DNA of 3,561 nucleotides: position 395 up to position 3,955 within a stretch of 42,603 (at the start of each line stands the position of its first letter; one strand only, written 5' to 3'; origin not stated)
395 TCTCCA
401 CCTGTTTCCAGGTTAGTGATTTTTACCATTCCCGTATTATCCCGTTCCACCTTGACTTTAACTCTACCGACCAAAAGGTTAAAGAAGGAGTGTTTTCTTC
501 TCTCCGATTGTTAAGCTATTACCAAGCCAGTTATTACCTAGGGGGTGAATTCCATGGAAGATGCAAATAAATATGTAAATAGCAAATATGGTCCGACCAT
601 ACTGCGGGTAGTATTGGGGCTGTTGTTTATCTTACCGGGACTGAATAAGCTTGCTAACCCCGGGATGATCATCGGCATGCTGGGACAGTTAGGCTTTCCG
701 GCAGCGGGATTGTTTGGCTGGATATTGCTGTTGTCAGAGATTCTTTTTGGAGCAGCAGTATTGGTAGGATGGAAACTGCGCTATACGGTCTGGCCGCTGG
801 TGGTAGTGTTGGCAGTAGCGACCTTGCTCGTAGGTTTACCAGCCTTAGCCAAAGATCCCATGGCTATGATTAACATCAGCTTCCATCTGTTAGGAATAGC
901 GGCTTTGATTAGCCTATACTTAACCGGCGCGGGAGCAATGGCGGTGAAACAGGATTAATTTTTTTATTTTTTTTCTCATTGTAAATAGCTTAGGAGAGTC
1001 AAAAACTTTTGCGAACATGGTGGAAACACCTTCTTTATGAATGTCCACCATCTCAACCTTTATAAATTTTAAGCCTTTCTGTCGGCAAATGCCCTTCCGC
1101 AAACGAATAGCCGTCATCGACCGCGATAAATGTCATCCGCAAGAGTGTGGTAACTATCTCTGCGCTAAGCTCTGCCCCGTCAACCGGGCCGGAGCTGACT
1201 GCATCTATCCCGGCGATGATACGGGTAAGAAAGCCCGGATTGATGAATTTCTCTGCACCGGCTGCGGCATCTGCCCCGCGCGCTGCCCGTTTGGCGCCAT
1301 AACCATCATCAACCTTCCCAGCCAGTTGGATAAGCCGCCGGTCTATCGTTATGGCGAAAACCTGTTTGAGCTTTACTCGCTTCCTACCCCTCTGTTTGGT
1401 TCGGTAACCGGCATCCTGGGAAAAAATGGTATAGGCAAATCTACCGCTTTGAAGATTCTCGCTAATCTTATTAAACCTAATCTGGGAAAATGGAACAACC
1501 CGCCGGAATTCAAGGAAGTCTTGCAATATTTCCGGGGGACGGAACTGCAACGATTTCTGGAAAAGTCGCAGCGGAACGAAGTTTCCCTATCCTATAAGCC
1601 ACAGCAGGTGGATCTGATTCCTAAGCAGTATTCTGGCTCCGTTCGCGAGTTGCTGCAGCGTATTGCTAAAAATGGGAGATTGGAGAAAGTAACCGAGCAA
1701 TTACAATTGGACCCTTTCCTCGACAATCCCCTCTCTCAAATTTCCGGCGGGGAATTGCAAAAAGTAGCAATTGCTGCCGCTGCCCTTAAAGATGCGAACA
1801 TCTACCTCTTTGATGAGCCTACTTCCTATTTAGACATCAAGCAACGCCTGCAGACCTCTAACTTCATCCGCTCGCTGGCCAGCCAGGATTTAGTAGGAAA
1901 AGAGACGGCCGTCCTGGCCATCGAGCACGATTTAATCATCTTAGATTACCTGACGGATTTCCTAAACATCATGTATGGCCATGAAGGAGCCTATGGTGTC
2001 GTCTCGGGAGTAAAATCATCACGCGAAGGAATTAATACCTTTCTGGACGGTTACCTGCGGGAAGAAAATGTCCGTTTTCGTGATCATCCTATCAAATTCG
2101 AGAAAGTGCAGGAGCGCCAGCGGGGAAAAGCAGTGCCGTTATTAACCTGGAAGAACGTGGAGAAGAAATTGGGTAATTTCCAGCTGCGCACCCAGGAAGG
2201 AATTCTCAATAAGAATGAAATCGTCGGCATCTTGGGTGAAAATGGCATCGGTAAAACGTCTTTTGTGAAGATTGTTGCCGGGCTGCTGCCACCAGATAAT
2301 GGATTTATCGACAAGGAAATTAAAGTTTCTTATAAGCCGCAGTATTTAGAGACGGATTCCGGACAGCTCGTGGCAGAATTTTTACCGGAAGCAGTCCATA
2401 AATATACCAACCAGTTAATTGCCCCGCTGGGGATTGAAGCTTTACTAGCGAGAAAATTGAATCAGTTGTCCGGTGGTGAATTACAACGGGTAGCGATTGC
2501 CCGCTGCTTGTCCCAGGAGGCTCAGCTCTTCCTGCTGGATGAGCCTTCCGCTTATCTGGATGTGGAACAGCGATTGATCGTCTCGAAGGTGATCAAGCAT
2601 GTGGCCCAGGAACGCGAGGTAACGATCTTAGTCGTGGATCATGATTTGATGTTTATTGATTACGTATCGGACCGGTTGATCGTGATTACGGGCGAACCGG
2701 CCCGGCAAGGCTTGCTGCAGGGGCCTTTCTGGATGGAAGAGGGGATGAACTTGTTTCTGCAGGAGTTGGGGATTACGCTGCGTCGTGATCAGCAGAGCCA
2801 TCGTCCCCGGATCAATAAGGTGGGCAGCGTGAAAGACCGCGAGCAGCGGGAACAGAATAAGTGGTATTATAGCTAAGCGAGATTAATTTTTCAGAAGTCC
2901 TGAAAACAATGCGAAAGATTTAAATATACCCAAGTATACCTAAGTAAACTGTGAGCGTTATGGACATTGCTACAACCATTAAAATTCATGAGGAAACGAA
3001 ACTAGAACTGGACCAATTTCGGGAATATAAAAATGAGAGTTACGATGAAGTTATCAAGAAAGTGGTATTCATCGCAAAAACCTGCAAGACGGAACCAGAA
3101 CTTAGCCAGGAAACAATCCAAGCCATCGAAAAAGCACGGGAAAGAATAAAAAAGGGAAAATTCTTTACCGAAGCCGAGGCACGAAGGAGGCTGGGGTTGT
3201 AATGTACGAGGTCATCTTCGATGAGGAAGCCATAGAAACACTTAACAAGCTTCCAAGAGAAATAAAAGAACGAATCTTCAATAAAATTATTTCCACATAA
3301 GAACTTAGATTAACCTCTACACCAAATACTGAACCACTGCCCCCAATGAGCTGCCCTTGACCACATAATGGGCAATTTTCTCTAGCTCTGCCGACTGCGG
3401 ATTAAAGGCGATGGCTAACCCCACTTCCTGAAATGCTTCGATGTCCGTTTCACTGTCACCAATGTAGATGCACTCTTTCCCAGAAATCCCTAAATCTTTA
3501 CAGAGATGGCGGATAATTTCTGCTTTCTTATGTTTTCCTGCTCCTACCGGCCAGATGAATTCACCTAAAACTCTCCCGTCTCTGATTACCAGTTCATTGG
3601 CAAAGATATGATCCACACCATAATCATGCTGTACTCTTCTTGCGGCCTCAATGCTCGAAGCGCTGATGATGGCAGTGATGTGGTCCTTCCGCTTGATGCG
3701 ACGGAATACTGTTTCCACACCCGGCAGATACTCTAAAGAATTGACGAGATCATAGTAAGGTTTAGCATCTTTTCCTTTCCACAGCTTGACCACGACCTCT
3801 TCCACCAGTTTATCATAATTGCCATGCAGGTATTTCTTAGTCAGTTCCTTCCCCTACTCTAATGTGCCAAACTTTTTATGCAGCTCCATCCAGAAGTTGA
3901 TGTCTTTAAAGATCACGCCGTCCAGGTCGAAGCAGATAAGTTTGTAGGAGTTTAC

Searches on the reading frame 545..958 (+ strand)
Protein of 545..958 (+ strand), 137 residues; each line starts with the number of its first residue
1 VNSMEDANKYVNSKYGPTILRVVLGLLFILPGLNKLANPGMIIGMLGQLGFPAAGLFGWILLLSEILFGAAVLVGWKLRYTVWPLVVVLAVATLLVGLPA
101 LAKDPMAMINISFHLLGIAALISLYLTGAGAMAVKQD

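Call 26: search_protein_families(library=pfam, proteins=[window:545-958:+])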
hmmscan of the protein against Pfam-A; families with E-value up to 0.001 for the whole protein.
window:545-958:+ (137 aa): 2 families
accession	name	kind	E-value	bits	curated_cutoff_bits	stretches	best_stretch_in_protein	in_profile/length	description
PF07681.17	DoxX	-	3.6e-12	47.2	23.6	1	17-96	2-83/85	DoxX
PF07291.16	MauE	-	1.6e-07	32.1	27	1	17-98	5-89/128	Methylamine utilisation protein MauE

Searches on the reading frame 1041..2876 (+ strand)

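Call 23: search_protein_families(library=pfam, proteins=[window:1041-2876:+])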
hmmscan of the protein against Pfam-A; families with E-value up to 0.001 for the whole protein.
window:1041-2876:+ (611 aa): 14 families
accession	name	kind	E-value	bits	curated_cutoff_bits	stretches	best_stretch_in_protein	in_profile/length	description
PF00005.33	ABC_tran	-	2.7e-45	154.8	25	2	120-262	11-137/137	ABC transporter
PF13304.12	AAA_21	-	6.1e-09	36.8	27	0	122-143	1-22/304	AAA domain, putative AbiEii toxin, Type IV TA system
PF02463.25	SMC_N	-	3.3e-08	33.6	40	0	474-535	135-200/220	RecF/RecN/SMC N terminal domain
PF04068.21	Fer4_RLI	-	3.7e-07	30.2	23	1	22-51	2-33/35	Possible Fer4-like domain in RNase L inhibitor, RLI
PF12838.12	Fer4_7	-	9e-05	23.3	27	0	35-86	4-52/52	4Fe-4S dicluster domain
PF00037.32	Fer4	-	0.00015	21.9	21.1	1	66-88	2-24/24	4Fe-4S binding domain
PF12837.12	Fer4_6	-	0.00017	21.8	25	0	65-87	2-24/24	4Fe-4S binding domain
PF03215.21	Rad17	-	0.00024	21.5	23.8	0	125-177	50-100/186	Rad17 P-loop domain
PF20720.3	nSTAND3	-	0.00026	21.1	27.2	0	387-412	12-37/155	Novel STAND NTPase 3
PF14697.11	Fer4_21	-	0.00027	21.5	35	1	24-88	1-58/59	4Fe-4S dicluster domain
PF13175.12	AAA_15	-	0.00028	21.1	32.1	0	122-147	25-50/374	AAA ATPase domain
PF05729.18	NACHT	-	0.00037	20.8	26.7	0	124-145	4-25/167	NACHT domain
PF13191.12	AAA_16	-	0.00041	21.3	32.6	0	393-464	25-103/167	AAA ATPase domain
PF13401.12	AAA_22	-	0.0005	20.8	27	0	395-481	8-84/130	AAA domain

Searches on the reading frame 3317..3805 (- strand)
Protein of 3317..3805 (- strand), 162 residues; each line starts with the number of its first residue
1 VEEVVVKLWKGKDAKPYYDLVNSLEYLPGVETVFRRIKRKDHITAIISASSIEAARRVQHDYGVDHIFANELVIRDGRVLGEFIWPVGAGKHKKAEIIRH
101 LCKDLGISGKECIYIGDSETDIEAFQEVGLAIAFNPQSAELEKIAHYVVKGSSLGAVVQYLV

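Call 23: search_protein_families(library=pfam, proteins=[window:3317-3805:-])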
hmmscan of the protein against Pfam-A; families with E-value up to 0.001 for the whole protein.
window:3317-3805:- (162 aa): 5 families
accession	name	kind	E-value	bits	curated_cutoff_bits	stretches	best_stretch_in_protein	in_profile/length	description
PF00702.32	Hydrolase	-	2e-14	54.9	26.4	1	23-129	96-191/191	haloacid dehalogenase-like hydrolase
PF08282.18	Hydrolase_3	-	1.4e-13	51.6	20.9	1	83-161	177-255/255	haloacid dehalogenase-like hydrolase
PF12710.13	HAD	-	2e-13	51.6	27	1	7-125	60-188/189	haloacid dehalogenase-like hydrolase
PF13419.12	HAD_2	-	1.8e-09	38.4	23.8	1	22-131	76-174/178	Haloacid dehalogenase-like hydrolase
PF13242.12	Hydrolase_like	-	0.00031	21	22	1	96-132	8-45/75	HAD-hyrolase-like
